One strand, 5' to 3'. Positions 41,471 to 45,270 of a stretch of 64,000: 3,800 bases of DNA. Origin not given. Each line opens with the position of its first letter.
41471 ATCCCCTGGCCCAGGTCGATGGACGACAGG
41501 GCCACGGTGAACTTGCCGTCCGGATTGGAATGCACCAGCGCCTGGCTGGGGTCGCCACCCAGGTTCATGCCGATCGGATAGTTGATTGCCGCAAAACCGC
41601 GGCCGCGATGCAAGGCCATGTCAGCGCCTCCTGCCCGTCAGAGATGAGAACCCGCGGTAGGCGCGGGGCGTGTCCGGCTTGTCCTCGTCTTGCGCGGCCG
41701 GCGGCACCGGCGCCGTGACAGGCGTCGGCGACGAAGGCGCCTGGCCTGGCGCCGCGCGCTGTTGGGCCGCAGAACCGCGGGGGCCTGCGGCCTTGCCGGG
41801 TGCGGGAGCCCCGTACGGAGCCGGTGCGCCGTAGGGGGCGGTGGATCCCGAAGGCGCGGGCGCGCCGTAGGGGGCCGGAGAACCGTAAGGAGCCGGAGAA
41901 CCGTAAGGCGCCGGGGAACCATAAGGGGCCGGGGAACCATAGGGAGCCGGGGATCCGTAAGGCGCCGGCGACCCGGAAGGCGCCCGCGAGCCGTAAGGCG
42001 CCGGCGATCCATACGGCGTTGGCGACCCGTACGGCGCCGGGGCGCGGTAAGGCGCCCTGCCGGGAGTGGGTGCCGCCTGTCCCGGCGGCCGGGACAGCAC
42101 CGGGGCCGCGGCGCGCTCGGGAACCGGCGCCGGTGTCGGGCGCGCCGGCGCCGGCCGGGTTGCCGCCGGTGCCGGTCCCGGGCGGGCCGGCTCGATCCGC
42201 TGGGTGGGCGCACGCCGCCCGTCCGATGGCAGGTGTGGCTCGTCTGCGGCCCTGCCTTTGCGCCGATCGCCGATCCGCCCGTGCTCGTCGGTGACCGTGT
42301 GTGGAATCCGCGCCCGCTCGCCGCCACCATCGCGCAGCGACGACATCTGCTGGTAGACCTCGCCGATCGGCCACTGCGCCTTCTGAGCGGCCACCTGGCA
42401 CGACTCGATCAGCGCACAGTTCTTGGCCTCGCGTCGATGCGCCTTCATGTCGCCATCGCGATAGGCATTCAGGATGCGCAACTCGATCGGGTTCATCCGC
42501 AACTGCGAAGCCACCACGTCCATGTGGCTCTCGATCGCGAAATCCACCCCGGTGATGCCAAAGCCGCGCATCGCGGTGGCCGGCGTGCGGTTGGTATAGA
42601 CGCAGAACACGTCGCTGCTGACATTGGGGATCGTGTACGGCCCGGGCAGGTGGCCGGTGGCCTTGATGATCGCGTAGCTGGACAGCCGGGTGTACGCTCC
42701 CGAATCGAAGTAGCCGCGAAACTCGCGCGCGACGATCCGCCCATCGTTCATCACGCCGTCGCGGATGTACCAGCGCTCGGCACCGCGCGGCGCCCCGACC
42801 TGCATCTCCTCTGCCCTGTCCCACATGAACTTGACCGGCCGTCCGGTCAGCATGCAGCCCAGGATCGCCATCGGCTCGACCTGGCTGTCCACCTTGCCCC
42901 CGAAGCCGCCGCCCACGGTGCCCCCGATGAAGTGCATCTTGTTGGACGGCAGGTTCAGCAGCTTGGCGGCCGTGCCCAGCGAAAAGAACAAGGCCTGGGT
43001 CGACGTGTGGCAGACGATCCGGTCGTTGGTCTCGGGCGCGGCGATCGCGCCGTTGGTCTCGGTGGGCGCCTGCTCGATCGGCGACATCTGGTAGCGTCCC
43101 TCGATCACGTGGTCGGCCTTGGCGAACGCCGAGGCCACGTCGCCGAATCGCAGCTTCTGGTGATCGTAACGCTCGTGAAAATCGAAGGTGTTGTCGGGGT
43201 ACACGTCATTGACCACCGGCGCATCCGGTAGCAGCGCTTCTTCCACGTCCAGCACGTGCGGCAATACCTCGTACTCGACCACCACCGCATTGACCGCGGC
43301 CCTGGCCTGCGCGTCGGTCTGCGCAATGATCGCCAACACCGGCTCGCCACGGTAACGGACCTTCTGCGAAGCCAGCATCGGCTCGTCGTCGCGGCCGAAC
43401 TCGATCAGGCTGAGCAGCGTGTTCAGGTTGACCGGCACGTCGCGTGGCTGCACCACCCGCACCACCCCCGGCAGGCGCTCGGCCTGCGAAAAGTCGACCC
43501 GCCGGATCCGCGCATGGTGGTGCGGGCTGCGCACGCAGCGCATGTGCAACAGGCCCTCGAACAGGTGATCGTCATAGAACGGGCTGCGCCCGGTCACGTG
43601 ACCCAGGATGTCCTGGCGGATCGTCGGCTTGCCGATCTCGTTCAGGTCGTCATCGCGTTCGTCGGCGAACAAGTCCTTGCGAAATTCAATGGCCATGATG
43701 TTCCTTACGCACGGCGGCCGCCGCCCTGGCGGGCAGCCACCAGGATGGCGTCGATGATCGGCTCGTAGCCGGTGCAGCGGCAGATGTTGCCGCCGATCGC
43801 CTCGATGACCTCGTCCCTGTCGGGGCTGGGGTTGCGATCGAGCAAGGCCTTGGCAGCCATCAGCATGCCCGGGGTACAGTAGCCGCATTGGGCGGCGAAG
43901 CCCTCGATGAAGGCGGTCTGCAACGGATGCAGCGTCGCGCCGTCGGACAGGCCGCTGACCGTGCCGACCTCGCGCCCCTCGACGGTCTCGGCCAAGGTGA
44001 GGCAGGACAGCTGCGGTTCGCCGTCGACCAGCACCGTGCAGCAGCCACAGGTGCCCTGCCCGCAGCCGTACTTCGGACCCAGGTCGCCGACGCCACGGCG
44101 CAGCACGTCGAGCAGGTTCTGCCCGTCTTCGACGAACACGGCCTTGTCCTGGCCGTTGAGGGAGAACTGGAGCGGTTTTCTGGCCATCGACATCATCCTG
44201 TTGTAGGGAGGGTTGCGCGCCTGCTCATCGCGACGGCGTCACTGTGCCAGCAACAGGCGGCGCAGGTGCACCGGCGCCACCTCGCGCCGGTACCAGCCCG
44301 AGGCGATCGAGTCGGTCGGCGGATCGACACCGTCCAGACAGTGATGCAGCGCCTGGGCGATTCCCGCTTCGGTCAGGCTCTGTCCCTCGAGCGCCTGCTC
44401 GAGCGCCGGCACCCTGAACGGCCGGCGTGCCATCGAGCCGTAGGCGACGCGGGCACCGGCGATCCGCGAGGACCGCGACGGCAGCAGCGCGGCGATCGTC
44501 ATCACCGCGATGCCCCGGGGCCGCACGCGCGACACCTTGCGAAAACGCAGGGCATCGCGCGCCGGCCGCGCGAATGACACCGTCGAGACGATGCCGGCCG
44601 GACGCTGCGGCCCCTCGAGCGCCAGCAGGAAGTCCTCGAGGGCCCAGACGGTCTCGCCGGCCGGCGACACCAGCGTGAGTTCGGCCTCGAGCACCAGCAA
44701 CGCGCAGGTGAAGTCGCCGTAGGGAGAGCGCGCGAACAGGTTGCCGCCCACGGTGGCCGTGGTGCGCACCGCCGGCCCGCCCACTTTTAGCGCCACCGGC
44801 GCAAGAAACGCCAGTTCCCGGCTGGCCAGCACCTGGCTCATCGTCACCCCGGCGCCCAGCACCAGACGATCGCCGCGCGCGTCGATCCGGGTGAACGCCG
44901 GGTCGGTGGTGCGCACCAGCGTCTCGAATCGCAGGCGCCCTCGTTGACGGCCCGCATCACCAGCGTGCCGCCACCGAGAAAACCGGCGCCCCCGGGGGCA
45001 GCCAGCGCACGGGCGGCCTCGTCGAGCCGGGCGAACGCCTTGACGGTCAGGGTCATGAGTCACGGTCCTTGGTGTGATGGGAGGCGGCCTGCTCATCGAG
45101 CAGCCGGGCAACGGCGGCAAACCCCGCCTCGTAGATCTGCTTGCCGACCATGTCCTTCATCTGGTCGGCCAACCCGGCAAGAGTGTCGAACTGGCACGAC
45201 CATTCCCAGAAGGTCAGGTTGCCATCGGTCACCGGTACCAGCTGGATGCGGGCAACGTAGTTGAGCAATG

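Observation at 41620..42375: coxL-like molybdopterin subunit gene split by an in-frame roughly 0.7-kb low-complexity insertion carrying about 14 copies of an 18-bp repeat encoding (APYGSP)n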

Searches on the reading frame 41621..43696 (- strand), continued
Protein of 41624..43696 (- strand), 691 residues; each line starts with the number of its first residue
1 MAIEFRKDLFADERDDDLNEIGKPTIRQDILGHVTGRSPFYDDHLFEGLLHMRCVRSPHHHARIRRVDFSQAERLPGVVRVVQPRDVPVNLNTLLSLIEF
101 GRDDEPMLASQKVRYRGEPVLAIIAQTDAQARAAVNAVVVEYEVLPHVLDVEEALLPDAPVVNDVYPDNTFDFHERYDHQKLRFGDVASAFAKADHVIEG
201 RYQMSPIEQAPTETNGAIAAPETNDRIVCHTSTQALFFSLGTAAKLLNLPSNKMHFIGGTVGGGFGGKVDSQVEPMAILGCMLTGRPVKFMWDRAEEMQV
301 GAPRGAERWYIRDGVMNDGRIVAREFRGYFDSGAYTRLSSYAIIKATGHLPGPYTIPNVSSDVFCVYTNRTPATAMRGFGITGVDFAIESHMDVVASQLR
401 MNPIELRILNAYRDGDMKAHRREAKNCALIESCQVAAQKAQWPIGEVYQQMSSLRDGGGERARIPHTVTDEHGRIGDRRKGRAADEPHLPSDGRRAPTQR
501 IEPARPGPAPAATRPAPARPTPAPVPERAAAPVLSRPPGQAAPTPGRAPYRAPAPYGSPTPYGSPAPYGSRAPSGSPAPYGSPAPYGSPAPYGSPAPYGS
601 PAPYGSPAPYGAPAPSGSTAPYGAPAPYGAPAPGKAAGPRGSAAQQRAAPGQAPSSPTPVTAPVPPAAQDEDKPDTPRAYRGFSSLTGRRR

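Call 62: fold_search(model_id=the predicted structure, library=pdb)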
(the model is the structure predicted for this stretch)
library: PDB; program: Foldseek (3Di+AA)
matches with E <= 10: 142; with E <= 0.001: 91
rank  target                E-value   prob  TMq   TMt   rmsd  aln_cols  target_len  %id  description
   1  3hrd_A                1.3e-32  1.00  0.53  0.85   4.1       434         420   32  Crystal structure of nicotinate dehydrogenase (released 2009-06-30)
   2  1sij                  1.5e-28  1.00  0.50  0.38   4.9       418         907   27  Crystal structure of the Aldehyde Dehydrogenase (a.k.a. AOR or MOP) of Desulfovibrio gigas covalently bound to [AsO3]- (released 2004-07-27)
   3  1rm6_D                2.9e-28  1.00  0.47  0.43   2.8       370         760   31  Structure of 4-hydroxybenzoyl-CoA reductase from Thauera aromatica (released 2004-12-21)
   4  6abu_A                5.0e-28  1.00  0.47  0.26   4.4       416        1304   28  Rat Xanthine oxidoreductase, NAD bound form (released 2019-07-31)
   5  8j79_B                7.0e-28  1.00  0.46  0.26   4.6       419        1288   27  Bovine Xanthine Oxidoreductase Crystallized with oxypurinol (released 2023-05-24)
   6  6ac1_A                7.4e-28  1.00  0.47  0.26   4.4       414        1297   28  Rat Xanthine oxidoreductase, NADH bound form (released 2019-07-31)
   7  6ad4_A                8.7e-28  1.00  0.47  0.26   4.4       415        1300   28  Rat Xanthine oxidoreductase, D428A variant, NADH bound form (released 2019-07-31)
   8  3an1_B                1.0e-27  1.00  0.47  0.26   4.6       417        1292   28  Crystal structure of rat D428A mutant, urate bound form (released 2010-12-01)
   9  1fo4_A                1.0e-27  1.00  0.47  0.26   5.8       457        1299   26  CRYSTAL STRUCTURE OF XANTHINE DEHYDROGENASE ISOLATED FROM BOVINE MILK (released 2000-10-25)
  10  1fo4_B                1.1e-27  1.00  0.46  0.26   4.6       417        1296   27  CRYSTAL STRUCTURE OF XANTHINE DEHYDROGENASE ISOLATED FROM BOVINE MILK (released 2000-10-25)
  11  3b9j_K                1.4e-27  1.00  0.46  0.43   4.7       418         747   27  Structure of Xanthine Oxidase with 2-hydroxy-6-methylpurine (released 2007-12-04)
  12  3b9j_C                1.5e-27  1.00  0.46  0.42   4.7       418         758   28  Structure of Xanthine Oxidase with 2-hydroxy-6-methylpurine (released 2007-12-04)
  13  2e3t_B                1.5e-27  1.00  0.48  0.27   5.6       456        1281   27  Crystal structure of rat xanthine oxidoreductase mutant (W335A and F336L) (released 2007-09-25)
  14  8j79_A                1.6e-27  1.00  0.46  0.26   4.6       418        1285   27  Bovine Xanthine Oxidoreductase Crystallized with oxypurinol (released 2023-05-24)
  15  6a7x_A                1.6e-27  1.00  0.46  0.25   4.7       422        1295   26  Rat Xanthine oxidoreductase, D428A variant, NAD bound form (released 2019-07-24)
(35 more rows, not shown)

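Call 66: search_protein_representatives(protein=window:41624-43696:-)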
Query: 691 residues. Proteins with E-value up to 0.001 (for the whole library): 24945; up to 1e-10: 10532; up to 1e-30: 2343. The best 150 are listed.
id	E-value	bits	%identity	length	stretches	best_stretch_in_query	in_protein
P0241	1.9e-248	843.2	67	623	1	1-611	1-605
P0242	9.8e-143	493.7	64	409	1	191-558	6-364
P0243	2.6e-132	459.3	51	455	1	17-441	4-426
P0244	7.6e-122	424.7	64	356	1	76-370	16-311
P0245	1.4e-118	413.9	74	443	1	140-384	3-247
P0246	1.6e-105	370.7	65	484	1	49-300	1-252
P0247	4.8e-103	362.5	44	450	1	19-441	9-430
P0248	2.0e-99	350.5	62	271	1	3-252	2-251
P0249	6.6e-97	342.2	42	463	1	21-454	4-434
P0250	1.3e-93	331.3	54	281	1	182-461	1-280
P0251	1.9e-91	324.2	68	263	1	156-364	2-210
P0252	2.5e-89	317.2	40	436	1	20-453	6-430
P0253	2.1e-88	314.2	45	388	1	75-446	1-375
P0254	2.1e-88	314.1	51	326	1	88-408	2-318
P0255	2.2e-87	310.8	65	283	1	3-226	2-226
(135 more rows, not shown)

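Call 71: find_related_loci(query=P0243, collection=metagenome_contigs, flank=9000)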
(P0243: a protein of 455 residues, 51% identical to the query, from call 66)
Query P0243 (455 aa) in metagenome_contigs; peptide patterns used: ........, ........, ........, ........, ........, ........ (x = any residue, [..] = any of these).
157 stretches matched a pattern; 117 encode a relative of the query (tblastn E <= 1e-3); the best 80 are kept; 80 distinct loci.
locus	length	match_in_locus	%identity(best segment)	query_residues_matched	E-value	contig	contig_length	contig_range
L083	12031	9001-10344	85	1-455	0e+0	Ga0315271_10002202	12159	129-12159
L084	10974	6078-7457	85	5-455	0e+0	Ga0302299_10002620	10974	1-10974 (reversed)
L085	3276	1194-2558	84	1-455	0e+0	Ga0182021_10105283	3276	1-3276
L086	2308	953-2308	85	1-453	0e+0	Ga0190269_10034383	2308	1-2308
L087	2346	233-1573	85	1-455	0e+0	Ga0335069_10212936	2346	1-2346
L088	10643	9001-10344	83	1-455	0e+0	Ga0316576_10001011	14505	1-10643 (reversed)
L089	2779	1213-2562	80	1-448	0e+0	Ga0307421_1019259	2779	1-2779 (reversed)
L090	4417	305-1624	83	1-441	0e+0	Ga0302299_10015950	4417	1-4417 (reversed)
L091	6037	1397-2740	81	1-455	0e+0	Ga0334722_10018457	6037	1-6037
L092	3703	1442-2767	82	2-441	0e+0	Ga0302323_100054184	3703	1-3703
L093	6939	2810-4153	80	1-455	0e+0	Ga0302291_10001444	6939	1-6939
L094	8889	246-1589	80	1-455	0e+0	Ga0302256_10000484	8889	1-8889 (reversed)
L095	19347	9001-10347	79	1-455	0e+0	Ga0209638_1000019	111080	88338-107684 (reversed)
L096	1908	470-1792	78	1-441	0e+0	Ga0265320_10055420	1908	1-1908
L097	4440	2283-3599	82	5-441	0e+0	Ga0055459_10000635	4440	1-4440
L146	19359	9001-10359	60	4-455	2e-167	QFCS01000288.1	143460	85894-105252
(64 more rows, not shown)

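Call 75: search_protein_families(library=pfam, proteins=[L146:3904-6171:+, L146:6153-7073:+, L146:2502-3971:+, L146:980-2569:+, L146:14304-15428:-, L146:15452-16564:+, L146:7110-7610:+], max_evalue=0.00001)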
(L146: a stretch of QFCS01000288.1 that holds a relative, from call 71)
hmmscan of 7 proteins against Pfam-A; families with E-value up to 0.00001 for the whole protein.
L146:3904-6171:+ (755 aa): 3 families
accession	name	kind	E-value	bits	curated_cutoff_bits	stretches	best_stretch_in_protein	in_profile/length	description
PF01408.29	GFO_IDH_MocA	-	8.1e-28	98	24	1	420-534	2-116/120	Oxidoreductase family, NAD-binding Rossmann fold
PF22725.1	GFO_IDH_MocA_C3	-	3.7e-25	88.7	27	1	551-669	6-123/124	GFO/IDH/MocA C-terminal domain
PF02894.22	GFO_IDH_MocA_C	-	1.3e-21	77.8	22.9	1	555-749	6-212/218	Oxidoreductase family, C-terminal alpha/beta domain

L146:6153-7073:+ (306 aa): 2 families
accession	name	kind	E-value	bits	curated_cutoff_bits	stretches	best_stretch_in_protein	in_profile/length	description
PF12833.13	HTH_18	-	1.5e-17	64.1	33.6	1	223-300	2-79/80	Helix-turn-helix domain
PF07883.17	Cupin_2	-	5.9e-06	26.3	27.2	1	56-114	12-69/70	Cupin domain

L146:2502-3971:+ (489 aa): 2 families
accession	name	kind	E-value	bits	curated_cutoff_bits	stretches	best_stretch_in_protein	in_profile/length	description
PF01232.29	Mannitol_dh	-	8.8e-51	173.2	27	1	30-275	2-198/199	Mannitol dehydrogenase Rossmann domain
PF08125.19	Mannitol_dh_C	-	3.3e-34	118.5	30.7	1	284-412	1-132/190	Mannitol dehydrogenase C-terminal domain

L146:980-2569:+ (529 aa): 0 families

L146:14304-15428:- (374 aa): 3 families
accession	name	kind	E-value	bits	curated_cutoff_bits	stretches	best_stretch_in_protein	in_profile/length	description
PF22725.1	GFO_IDH_MocA_C3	-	3.9e-14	53.1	27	1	133-279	2-124/124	GFO/IDH/MocA C-terminal domain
PF02894.22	GFO_IDH_MocA_C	-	1.7e-12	48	22.9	1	138-369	3-217/218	Oxidoreductase family, C-terminal alpha/beta domain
PF01408.29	GFO_IDH_MocA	-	1.1e-10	42.7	24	1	7-124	3-120/120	Oxidoreductase family, NAD-binding Rossmann fold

L146:15452-16564:+ (370 aa): 0 families

L146:7110-7610:+ (166 aa): 1 family
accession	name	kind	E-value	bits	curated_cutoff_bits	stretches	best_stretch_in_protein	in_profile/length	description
PF10604.15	Polyketide_cyc2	-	5.7e-25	88.7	27.4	1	21-163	1-141/142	Polyketide cyclase / dehydrase and lipid transport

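Call 80: list_cluster_members(proteins=[window:41624-43696:-, window:40600-41619:-])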
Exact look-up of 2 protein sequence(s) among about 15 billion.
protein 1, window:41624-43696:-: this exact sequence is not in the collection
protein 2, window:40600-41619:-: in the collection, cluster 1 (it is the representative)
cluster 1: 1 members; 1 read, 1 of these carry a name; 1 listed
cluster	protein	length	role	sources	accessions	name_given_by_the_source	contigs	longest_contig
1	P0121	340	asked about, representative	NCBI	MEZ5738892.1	MAG: molybdopterin cofactor-binding domain-containing protein [Burkholderiaceae bacterium]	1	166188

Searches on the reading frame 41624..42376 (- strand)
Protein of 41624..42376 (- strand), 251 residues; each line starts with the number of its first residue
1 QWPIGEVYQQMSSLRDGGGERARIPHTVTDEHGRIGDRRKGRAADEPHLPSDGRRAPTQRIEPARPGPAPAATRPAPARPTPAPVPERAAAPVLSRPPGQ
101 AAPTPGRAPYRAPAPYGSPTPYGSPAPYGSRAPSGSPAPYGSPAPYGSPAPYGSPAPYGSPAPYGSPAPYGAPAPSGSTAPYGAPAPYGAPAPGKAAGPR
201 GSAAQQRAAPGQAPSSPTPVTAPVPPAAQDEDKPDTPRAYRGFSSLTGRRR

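Call 55: search_protein_families(library=pfam, proteins=[window:41624-42376:-], max_evalue=10)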
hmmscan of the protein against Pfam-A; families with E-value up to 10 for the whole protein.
window:41624-42376:- (251 aa): 1 family
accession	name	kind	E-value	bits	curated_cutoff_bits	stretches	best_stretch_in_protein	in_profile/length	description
PF01391.23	Collagen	-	0.38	11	27.2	0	134-173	18-57/60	Collagen triple helix repeat (20 copies)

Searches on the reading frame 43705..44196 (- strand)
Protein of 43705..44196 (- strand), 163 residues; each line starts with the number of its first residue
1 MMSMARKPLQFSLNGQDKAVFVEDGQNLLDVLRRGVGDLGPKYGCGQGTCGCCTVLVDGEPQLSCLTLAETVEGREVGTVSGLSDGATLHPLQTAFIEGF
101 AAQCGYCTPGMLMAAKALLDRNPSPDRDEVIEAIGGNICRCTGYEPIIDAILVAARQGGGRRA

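Call 4: search_protein_families(library=pfam, proteins=[window:43705-44196:-])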
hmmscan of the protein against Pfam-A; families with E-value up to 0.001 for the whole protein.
window:43705-44196:- (163 aa): 3 families
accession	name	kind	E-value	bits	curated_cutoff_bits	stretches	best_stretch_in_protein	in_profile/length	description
PF01799.25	Fer2_2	-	1.9e-31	108.4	30.3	1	79-151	1-74/75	[2Fe-2S] binding domain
PF00111.32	Fer2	-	8.7e-10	38.8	21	1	13-69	3-56/77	2Fe-2S iron-sulfur cluster binding domain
PF13085.11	Fer2_3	-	1.9e-07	31.5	27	1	38-94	45-91/107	2Fe-2S iron-sulfur cluster binding domain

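Call 14: search_protein_families(library=ncbifam, proteins=[window:43705-44196:-], max_evalue=0.00001)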
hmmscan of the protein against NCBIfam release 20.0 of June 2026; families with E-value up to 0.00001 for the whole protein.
window:43705-44196:- (163 aa): 13 families
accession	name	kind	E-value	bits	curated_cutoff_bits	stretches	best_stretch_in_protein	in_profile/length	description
TIGR03193.1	4hydroxCoAred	equivalog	1.5e-50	171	257.8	1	9-155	2-148/148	4-hydroxybenzoyl-CoA reductase subunit gamma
NF041020.1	glyceraldDH_gamma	equivalog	6.6e-47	159.1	290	1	10-157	14-161/164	glyceraldehyde dehydrogenase subunit gamma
NF045668.1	pterin_aldehy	equivalog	5.1e-46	157.2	1100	1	11-156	5-153/905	molybdopterin-dependent aldehyde oxidoreductase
NF043084.2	XdhC_XDHase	equivalog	2.3e-44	150.6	217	1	9-151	3-146/151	xanthine dehydrogenase subunit XdhC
TIGR03198.1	pucE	equivalog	1.2e-42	145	254.3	1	7-154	2-148/151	xanthine dehydrogenase subunit E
TIGR03311.1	Se_dep_XDH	equivalog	9e-42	143.1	830.45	1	10-156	2-145/848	selenium-dependent xanthine dehydrogenase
TIGR02963.1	xanthine_xdhA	equivalog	1.1e-36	126.5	467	1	10-154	2-157/468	xanthine dehydrogenase small subunit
NF007387.0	PRK09908.1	equivalog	3e-35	121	212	1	9-154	9-155/159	xanthine dehydrogenase iron sulfur-binding subunit XdhC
NF008514.0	PRK11433.1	equivalog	4.8e-35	121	322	1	7-120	51-164/218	aldehyde dehydrogenase iron-sulfur subunit PaoA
TIGR02969.1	mam_aldehyde_ox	subfamily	1.1e-29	102.7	1912.3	1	11-155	5-161/1330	aldehyde oxidase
TIGR03313.1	Se_sel_red_Mo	hypoth_equivalog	7.9e-13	47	1101.9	1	11-155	1-145/951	molybdopterin-dependent oxidoreductase Mo/Fe-S-binding subunit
NF009052.0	PRK12386.1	equivalog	1.2e-08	34.3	256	1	16-84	20-92/255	succinate dehydrogenase/fumarate reductase iron-sulfur subunit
NF009226.0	PRK12576.1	equivalog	2.2e-06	27.2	344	1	39-74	54-89/317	succinate dehydrogenase/fumarate reductase iron-sulfur subunit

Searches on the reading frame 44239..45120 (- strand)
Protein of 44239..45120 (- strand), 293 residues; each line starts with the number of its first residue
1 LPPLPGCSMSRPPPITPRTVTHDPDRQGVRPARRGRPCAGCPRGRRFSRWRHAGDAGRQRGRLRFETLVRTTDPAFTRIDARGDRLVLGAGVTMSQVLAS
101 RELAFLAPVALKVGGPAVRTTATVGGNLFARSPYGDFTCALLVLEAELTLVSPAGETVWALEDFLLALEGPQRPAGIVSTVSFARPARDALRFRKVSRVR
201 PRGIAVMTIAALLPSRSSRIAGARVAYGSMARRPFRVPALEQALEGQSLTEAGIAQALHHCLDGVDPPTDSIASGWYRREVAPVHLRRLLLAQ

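Call 4: search_protein_families(library=pfam, proteins=[window:44239-45120:-])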
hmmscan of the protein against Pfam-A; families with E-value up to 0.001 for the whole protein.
window:44239-45120:- (293 aa): 2 families
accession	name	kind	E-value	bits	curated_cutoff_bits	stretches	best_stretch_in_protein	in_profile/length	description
PF00941.27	FAD_binding_5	-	1.5e-19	70.9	27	1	74-177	54-161/170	FAD binding domain in molybdopterin dehydrogenase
PF03450.22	CO_deh_flav_C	-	1.6e-15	57.5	25.5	1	195-291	4-100/102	CO dehydrogenase flavoprotein C-terminal domain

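Call 14: search_protein_families(library=ncbifam, proteins=[window:44239-45120:-], max_evalue=0.00001)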
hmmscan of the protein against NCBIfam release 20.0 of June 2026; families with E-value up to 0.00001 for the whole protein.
window:44239-45120:- (293 aa): 7 families
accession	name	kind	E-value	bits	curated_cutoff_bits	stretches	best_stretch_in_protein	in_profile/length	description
TIGR02963.1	xanthine_xdhA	equivalog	7.8e-28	97.3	467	1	76-291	246-466/468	xanthine dehydrogenase small subunit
NF041019.1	glyceraldDH_beta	equivalog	3.2e-26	92.2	350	1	78-290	61-277/280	glyceraldehyde dehydrogenase subunit beta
NF043083.1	XdhB_XDHase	equivalog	4.4e-20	72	310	1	84-284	67-274/289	xanthine dehydrogenase subunit XdhB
NF007427.0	PRK09971.1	equivalog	5.5e-18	65.2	287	1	84-281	67-271/292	xanthine dehydrogenase FAD-binding subunit XdhB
TIGR03195.1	4hydrxCoA_B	equivalog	5.4e-16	58.6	404.55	2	134-289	158-315/321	4-hydroxybenzoyl-CoA reductase subunit beta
TIGR03199.1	pucC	equivalog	4.6e-14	52.3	306.05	1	87-282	61-258/264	xanthine dehydrogenase subunit C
TIGR03312.1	Se_sel_red_FAD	hypoth_equivalog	5.8e-07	29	241.5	1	75-260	52-224/257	molybdopterin-dependent oxidoreductase FAD-binding subunit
